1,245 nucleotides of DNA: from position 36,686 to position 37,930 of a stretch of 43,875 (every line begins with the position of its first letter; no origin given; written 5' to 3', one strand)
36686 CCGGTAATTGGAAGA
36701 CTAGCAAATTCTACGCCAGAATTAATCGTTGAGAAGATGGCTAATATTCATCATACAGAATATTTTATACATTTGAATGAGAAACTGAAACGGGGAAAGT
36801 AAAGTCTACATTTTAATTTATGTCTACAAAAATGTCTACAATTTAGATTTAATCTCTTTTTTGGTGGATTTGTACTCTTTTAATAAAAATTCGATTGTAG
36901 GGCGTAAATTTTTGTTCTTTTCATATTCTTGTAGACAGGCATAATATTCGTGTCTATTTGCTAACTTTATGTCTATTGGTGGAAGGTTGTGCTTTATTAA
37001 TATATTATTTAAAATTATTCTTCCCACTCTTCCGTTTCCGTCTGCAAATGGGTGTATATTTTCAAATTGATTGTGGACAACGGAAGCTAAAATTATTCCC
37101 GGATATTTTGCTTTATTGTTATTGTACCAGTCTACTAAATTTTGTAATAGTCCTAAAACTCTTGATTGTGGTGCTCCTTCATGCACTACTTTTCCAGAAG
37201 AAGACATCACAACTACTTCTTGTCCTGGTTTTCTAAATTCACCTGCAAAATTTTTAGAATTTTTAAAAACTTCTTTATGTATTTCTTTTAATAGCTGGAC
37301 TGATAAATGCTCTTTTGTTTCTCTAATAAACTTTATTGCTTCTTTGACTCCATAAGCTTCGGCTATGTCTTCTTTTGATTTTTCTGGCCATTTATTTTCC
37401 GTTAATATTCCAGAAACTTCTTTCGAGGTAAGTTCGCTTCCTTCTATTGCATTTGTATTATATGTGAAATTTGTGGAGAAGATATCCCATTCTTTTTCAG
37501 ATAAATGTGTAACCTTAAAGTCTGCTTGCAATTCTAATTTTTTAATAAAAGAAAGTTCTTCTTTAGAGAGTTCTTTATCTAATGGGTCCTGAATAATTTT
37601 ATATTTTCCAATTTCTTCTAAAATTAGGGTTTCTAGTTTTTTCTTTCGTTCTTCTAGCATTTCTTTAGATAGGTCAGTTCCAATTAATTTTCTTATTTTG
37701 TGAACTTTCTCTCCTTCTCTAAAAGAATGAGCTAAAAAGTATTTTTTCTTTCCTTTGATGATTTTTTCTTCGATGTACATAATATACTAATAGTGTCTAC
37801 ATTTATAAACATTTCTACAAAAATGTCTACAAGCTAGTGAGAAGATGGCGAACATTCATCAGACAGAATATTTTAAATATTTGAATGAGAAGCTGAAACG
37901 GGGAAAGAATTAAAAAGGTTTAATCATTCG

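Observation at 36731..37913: Fic gene lies in a ~1.1 kb insert bracketed by two diverged copies of the MutS-like gene's last 23 codons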

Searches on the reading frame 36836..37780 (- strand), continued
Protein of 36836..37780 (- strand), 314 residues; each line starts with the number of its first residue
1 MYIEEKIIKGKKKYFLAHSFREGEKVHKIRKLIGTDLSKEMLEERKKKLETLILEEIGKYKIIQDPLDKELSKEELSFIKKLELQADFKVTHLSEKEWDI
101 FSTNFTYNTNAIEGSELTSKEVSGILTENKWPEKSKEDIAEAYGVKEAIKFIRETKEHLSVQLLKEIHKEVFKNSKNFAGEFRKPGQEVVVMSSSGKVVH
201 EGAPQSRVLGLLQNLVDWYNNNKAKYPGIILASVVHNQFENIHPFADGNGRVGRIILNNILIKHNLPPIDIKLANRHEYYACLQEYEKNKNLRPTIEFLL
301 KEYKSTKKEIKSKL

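Call 36: search_solved_structures(query=window:36836-37780:-, max_evalue=0.01, show_alignments=2)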
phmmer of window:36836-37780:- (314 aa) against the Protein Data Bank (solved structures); distinct sequences matched with E-value up to 0.01: 35.
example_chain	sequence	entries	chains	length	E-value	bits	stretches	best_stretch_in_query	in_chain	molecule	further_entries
6i7j_A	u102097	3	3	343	9.7e-20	74.4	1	105-305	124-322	Adenosine monophosphate-protein transferase FICD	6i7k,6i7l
6i7g_A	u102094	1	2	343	1.4e-19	73.9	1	105-305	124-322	Adenosine monophosphate-protein transferase FICD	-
4u04_A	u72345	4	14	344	1.4e-19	73.9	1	105-305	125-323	Adenosine monophosphate-protein transferase FICD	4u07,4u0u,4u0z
6i7h_A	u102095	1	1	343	6.6e-19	71.6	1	105-305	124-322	Adenosine monophosphate-protein transferase FICD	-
6i7i_A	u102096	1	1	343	9.1e-19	71.2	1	105-305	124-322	Adenosine monophosphate-protein transferase FICD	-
5jj6_A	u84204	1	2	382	9.9e-19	71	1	105-304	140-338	Adenosine monophosphate-protein transferase FICD homolog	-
9yz5_A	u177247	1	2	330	1.1e-18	70.8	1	105-305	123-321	Protein adenylyltransferase FICD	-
4u0s_A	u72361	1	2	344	1.3e-18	70.7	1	105-305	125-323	Adenosine monophosphate-protein transferase FICD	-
7b7z_A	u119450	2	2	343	2.4e-18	69.8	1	105-305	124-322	Protein adenylyltransferase FICD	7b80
6zmd_B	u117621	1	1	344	5e-18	68.7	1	105-305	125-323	Protein adenylyltransferase FICD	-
5jj7_A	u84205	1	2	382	9.3e-18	67.8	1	105-304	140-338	Adenosine monophosphate-protein transferase FICD homolog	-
3cuc_A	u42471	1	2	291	1e-15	61.1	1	96-294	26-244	Protein of unknown function with a Fic domain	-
4x2e_A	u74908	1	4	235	5.9e-15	58.6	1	92-299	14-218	Fic family protein putative filamentation induced by cAMP protein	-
4rgl_A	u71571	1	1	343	1.2e-14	57.7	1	111-309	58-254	Filamentation induced by cAMP protein Fic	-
4x2c_A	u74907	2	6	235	5.2e-14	55.6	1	92-299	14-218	Fic family protein putative filamentation induced by cAMP protein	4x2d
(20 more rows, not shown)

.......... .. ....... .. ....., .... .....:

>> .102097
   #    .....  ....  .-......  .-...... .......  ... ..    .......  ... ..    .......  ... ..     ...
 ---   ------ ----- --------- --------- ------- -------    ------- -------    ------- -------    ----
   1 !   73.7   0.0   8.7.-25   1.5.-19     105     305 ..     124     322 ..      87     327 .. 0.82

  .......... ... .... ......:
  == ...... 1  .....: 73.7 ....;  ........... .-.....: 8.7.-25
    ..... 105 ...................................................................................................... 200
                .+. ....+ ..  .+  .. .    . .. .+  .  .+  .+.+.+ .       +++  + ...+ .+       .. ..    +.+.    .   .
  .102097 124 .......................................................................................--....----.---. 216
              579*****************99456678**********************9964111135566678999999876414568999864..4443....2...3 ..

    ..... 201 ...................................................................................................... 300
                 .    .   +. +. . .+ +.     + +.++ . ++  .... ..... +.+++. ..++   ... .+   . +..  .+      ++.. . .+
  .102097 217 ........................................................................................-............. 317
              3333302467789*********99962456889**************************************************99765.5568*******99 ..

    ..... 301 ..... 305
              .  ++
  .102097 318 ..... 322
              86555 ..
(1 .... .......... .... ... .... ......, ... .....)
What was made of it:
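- On Fic/Fido family, class II (intramolecular N-terminal inhibitory helix): TNAIEG at residues 109-114 aligns with TVAIEG of FICD (call 36).
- Checked: These align to TVAIEG and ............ of human FICD (call 36).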

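Call 45: predict_structure(alignment_id=A1)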
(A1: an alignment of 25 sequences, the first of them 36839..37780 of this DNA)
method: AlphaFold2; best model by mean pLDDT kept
length: 314 residues; sequences in the alignment: 25
mean_pLDDT: 85.6   pTM: 0.82
mean pLDDT of the five models: 85.6, 83.7, 81.0, 79.8, 74.7
residues with pLDDT >= 90: 140; 70-90: 143; 50-70: 31; < 50: 0
segments of 3 or more residues with pLDDT < 50: none
pLDDT, mean of each block of 10 residues (from residue 1): 91 90 74 92 91 76 65 87 86 89 89 76 80 66 82 95 95 78 79 70 81 92 93 94 88 96 94 90 87 93 93 89
secondary structure, 60 per line:
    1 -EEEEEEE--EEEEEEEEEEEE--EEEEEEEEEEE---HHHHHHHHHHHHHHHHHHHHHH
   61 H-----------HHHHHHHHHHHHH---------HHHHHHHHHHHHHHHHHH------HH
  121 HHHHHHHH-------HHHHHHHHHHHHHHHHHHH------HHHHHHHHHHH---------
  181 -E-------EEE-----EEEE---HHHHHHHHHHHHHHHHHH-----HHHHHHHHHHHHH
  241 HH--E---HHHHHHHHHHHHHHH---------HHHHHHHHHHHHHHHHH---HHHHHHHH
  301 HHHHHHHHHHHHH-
elements in order: E2-8 E11-22 E25-35 H39-61 H73-85 H95-112 H119-128 H136-154 H161-171 E190-192 E198-201 H205-222 H228-242 H249-263 H273-289 H293-313

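Call 47: fold_search(model_id=the predicted structure, library=pdb)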
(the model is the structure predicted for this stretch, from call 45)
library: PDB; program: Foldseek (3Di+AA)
matches with E <= 10: 172; with E <= 0.001: 68
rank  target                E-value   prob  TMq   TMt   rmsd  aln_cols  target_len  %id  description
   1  6i7l                  1.7e-12  1.00  0.64  0.60   9.5       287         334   25  Crystal structure of monomeric FICD mutant L258D complexed with MgAMP-PNP (released 2019-09-25)
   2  9yz5_A                2.5e-12  1.00  0.63  0.60   9.6       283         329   26  human FicD bound with farnesyl pyrophosphate (released 2026-02-25)
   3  4u04_B                2.5e-12  1.00  0.62  0.60   9.8       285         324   26  Structure of a eukaryotic fic domain containing protein (released 2014-12-10)
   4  6i7g_B                2.7e-12  1.00  0.62  0.58   9.8       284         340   26  Crystal structure of dimeric wild type FICD complexed with ATP (released 2019-09-25)
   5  4u07_A                4.9e-12  1.00  0.64  0.62   9.7       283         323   25  ATP bound to eukaryotic FIC domain containing protein (released 2014-12-10)
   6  4u0u_A                5.9e-12  1.00  0.63  0.59   9.6       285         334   25  Wild type eukaryotic fic domain containing protein with ADP (released 2014-12-10)
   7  4u04_A                6.5e-12  1.00  0.58  0.58  10.1       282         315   26  Structure of a eukaryotic fic domain containing protein (released 2014-12-10)
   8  4u0s_B                9.2e-12  1.00  0.64  0.62   9.5       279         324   25  Structure of Eukaryotic fic domain containing protein with ADP (released 2014-12-10)
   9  6i7k                  1.1e-11  1.00  0.64  0.60   9.5       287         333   25  Crystal structure of monomeric FICD mutant L258D complexed with MgATP (released 2019-09-25)
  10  6i7h                  1.2e-11  1.00  0.62  0.59   9.6       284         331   25  Crystal structure of dimeric FICD mutant K256S (released 2019-09-25)
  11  6i7i                  1.4e-11  1.00  0.61  0.58   9.7       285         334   25  Crystal structure of dimeric FICD mutant K256A complexed with MgATP (released 2019-09-25)
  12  6i7j                  1.4e-11  1.00  0.64  0.60   9.4       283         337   26  Crystal structure of monomeric FICD mutant L258D (released 2019-09-25)
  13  4u0s_A                1.7e-11  1.00  0.61  0.60   9.9       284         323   25  Structure of Eukaryotic fic domain containing protein with ADP (released 2014-12-10)
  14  6zmd_B                2.2e-11  1.00  0.61  0.58   9.9       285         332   26  Crystal structure of HYPE covalently tethered to BiP bound to AMP-PNP (released 2021-04-14)
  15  7b7z_A                2.7e-11  1.00  0.61  0.57   9.9       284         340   25  DeAMPylation complex of monomeric FICD and AMPylated BiP (state 1) (released 2021-07-07)
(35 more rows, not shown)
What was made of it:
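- Closest known: Class II Fic AMP-transferases. Same: An N-terminal inhibitory helix with the (S/T)xxxE(G/N) motif (calls 36, 47).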

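Call 80: find_encoding_contigs(protein=P0131, flank=4000, max_places=4)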
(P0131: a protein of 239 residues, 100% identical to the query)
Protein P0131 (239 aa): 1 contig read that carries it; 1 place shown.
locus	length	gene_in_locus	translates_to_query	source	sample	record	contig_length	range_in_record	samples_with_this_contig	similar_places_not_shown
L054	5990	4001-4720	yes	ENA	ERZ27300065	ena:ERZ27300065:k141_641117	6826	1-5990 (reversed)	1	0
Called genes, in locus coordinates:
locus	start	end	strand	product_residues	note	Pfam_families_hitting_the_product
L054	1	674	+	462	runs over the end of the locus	PF00753:Lactamase_B, PF23023:Anti-Pycsar_Apyc1 (weak), PF16661:Lactamase_B_6, PF10996:Beta-Casp, PF07521:RMMBL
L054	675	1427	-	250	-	-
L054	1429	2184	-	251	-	-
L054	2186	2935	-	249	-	-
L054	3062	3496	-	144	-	PF23477:zf_Tbcl_2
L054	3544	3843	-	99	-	-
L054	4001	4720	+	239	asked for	PF02661:Fic (faint)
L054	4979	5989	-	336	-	?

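Call 81: find_encoding_contigs(protein=P0124, flank=3000, max_places=4)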
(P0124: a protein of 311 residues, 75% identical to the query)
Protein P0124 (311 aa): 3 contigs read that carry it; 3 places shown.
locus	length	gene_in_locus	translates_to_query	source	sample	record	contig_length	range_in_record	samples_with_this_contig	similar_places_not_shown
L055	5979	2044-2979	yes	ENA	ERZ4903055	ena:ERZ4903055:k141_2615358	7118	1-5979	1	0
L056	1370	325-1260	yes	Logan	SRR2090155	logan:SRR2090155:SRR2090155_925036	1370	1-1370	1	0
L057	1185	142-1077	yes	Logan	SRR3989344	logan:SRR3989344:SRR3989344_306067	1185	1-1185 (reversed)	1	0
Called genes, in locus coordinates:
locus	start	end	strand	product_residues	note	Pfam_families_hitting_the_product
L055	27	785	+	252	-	PF03193:RsgA_GTPase (weak), PF01926:MMR_HSR1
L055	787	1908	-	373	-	PF02457:DAC, PF10635:DisA-linker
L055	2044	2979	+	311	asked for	PF02661:Fic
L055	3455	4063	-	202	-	-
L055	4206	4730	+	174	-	PF02016:Peptidase_S66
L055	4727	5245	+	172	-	PF17676:Peptidase_S66C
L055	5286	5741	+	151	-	PF04307:YdjM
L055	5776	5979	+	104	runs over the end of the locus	-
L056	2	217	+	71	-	?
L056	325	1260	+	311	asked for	PF02661:Fic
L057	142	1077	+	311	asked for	PF02661:Fic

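Call 82: find_encoding_contigs(protein=P0129, flank=3000, max_places=4)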
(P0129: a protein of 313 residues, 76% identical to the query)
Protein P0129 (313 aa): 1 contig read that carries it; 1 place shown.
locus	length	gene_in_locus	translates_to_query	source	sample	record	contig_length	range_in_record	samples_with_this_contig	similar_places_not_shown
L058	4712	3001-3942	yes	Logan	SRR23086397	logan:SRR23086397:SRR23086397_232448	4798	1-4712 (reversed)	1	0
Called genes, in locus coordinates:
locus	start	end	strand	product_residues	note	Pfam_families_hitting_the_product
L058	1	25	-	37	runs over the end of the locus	?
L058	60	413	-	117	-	-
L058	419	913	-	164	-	PF18894:PhageMetallopep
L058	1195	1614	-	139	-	-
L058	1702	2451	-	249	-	-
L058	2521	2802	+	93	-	-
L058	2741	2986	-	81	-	-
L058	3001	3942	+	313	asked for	PF02661:Fic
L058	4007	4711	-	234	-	?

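Call 85: find_encoding_contigs(protein=P0152, flank=3000, max_places=6)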
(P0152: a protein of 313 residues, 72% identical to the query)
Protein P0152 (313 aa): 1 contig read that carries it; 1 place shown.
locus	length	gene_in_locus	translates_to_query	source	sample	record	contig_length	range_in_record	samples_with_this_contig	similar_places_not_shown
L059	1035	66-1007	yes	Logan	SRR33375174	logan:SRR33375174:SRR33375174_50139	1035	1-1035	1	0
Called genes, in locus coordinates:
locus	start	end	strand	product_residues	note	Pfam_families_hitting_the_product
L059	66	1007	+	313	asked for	PF02661:Fic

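Call 86: find_encoding_contigs(protein=P0173, flank=3000, max_places=6)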
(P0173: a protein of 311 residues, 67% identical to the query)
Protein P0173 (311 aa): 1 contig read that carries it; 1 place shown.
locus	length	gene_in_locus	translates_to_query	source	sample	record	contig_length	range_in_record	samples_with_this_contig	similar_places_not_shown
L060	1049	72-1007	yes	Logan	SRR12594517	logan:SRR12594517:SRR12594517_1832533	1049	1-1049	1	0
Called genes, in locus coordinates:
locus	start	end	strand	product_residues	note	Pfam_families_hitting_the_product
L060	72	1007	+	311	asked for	PF02661:Fic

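Call 88: search_protein_families(library=phrogs, proteins=[L045:1463-1960:-, L045:2192-2752:-, L045:549-1238:+, L052:2259-3266:+], max_evalue=0.01)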
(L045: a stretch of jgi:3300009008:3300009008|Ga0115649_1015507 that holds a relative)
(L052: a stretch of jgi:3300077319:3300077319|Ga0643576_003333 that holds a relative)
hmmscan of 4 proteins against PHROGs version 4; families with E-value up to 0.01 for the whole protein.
L045:1463-1960:- (165 aa): 0 families

L045:2192-2752:- (186 aa): 0 families

L045:549-1238:+ (229 aa): 0 families

L052:2259-3266:+ (335 aa): 7 families
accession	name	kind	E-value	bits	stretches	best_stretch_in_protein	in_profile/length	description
phrog_11900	-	unknown function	9e-41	140.9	1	114-305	7-204/230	-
phrog_5978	-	unknown function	9.9e-28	98.2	1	105-307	38-252/364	-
phrog_13548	-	unknown function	1.2e-07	32.2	1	122-281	66-224/379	-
phrog_23170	-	unknown function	4e-07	30.9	1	187-277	48-144/191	-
phrog_12747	-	unknown function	0.0011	19.5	1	171-277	45-157/211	-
phrog_577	-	moron, auxiliary metabolic gene and host takeover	0.0025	18.7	0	244-279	53-88/128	Doc-like toxin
phrog_29649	-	unknown function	0.0029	18.6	1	115-147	6-38/78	-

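Call 89: search_protein_families(library=pfam, proteins=[L045:1463-1960:-, L045:2192-2752:-, L045:549-1238:+, L052:2259-3266:+], max_evalue=0.1)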
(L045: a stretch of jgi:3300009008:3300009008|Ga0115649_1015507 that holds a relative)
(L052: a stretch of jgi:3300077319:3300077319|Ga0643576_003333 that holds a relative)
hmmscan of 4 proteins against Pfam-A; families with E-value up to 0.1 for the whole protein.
L045:1463-1960:- (165 aa): 0 families

L045:2192-2752:- (186 aa): 1 family
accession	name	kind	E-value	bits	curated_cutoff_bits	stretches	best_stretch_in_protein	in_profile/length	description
PF25183.1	OMP_b-brl_4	-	0.076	11.8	30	1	93-181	223-308/838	Outer membrane beta barrel domain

L045:549-1238:+ (229 aa): 0 families

L052:2259-3266:+ (335 aa): 2 families
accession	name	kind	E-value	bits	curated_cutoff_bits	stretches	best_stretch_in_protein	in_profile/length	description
PF02661.23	Fic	-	7.7e-22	78.4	24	1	181-276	2-93/93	Fic/DOC family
PF13342.12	Toprim_Crpt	-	0.062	13.7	32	0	129-152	8-31/60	C-terminal repeat of topoisomerase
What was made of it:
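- Tried and rejected: The two accompanying ORFs have no family hits (calls 88, 89), and the circle could be an assembly loop.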

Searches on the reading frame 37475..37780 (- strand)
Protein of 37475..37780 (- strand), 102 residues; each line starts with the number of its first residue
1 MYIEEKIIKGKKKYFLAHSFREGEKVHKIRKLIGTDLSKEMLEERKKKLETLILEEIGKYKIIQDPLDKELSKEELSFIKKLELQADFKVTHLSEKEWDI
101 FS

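Call 48: search_protein_families(library=pfam, proteins=[window:37475-37780:-], max_evalue=10)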
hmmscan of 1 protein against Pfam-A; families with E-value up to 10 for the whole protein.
seq(102 aa): 3 families
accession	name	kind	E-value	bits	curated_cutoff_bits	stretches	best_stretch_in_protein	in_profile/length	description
PF08242.18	Methyltransf_12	-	0.1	13.8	30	1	30-73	21-64/98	Methyltransferase domain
PF12554.13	MOZART1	-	0.2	11.9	27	1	26-43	7-24/47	Mitotic-spindle organizing gamma-tubulin ring associated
PF13649.12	Methyltransf_25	-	0.28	12.3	27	1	30-51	22-43/97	Methyltransferase domain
